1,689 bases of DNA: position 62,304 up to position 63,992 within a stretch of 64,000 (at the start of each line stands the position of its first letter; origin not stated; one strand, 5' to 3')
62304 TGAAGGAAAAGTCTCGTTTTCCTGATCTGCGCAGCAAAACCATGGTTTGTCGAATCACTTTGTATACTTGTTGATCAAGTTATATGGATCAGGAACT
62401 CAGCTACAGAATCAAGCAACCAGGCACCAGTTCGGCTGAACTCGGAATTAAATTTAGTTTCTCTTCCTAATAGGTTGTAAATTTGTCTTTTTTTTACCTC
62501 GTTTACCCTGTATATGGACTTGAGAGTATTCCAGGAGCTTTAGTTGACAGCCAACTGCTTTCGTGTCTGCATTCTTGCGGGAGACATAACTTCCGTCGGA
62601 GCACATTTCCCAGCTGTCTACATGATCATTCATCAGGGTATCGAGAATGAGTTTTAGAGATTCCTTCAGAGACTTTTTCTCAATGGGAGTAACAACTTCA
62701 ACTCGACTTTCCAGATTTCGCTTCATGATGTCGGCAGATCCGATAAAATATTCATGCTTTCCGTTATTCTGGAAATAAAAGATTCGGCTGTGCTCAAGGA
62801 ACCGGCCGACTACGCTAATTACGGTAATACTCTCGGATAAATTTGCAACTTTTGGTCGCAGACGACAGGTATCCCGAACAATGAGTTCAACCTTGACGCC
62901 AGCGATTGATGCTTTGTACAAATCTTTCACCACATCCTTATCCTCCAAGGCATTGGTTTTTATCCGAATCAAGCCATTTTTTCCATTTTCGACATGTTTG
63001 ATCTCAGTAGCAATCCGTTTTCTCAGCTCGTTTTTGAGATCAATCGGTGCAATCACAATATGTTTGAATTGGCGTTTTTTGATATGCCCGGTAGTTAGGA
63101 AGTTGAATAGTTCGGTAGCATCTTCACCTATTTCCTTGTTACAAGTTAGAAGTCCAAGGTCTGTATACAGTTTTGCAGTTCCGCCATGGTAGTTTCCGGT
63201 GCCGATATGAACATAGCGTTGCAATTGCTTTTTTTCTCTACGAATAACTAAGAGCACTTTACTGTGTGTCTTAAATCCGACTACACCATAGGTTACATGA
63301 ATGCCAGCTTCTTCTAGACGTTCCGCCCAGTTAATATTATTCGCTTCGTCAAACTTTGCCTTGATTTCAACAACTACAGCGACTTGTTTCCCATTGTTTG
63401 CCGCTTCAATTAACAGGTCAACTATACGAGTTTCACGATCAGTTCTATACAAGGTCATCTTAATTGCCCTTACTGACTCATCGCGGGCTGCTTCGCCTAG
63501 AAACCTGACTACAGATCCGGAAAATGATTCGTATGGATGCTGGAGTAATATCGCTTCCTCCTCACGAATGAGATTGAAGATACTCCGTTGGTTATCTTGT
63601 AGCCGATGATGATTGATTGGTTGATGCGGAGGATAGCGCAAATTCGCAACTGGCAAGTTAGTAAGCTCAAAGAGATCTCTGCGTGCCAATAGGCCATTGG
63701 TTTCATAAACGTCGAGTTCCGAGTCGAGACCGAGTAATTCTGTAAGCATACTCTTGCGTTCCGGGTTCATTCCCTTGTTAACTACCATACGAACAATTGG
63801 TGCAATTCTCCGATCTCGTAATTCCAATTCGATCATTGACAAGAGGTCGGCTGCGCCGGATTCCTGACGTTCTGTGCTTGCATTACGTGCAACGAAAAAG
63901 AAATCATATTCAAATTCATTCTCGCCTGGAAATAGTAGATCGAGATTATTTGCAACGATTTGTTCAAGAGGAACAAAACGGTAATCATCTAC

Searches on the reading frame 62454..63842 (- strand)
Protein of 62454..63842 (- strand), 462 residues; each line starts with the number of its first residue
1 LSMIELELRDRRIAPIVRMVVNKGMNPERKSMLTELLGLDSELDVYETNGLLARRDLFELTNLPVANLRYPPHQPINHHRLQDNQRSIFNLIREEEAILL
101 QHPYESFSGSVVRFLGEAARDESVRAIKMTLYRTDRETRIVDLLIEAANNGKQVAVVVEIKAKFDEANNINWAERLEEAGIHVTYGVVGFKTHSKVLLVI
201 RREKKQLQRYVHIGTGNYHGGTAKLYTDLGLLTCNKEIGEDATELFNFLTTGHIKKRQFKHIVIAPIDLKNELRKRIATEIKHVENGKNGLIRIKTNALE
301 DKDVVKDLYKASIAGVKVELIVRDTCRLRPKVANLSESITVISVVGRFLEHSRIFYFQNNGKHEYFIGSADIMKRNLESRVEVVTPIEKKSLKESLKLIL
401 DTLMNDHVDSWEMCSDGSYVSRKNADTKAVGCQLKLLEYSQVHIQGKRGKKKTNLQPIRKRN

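Call 55: search_protein_families(library=pfam, proteins=[window:62454-63842:-], max_evalue=0.00001)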
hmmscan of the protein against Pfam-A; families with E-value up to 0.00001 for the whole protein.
window:62454-63842:- (462 aa): 4 families
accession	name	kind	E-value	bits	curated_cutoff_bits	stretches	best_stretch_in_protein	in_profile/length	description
PF17941.7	PP_kinase_C_1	-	9.2e-72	240.5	25.7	1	87-251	1-163/167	Polyphosphate kinase C-terminal domain 1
PF13090.12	PP_kinase_C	-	2.3e-62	209.9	25.8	1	263-431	2-170/172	Polyphosphate kinase C-terminal domain 2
PF13091.12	PLDc_2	-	3.1e-13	50.2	27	0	126-247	11-129/132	PLD-like domain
PF02503.22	PP_kinase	-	2e-08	34.6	31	1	2-60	126-183/183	Polyphosphate kinase middle domain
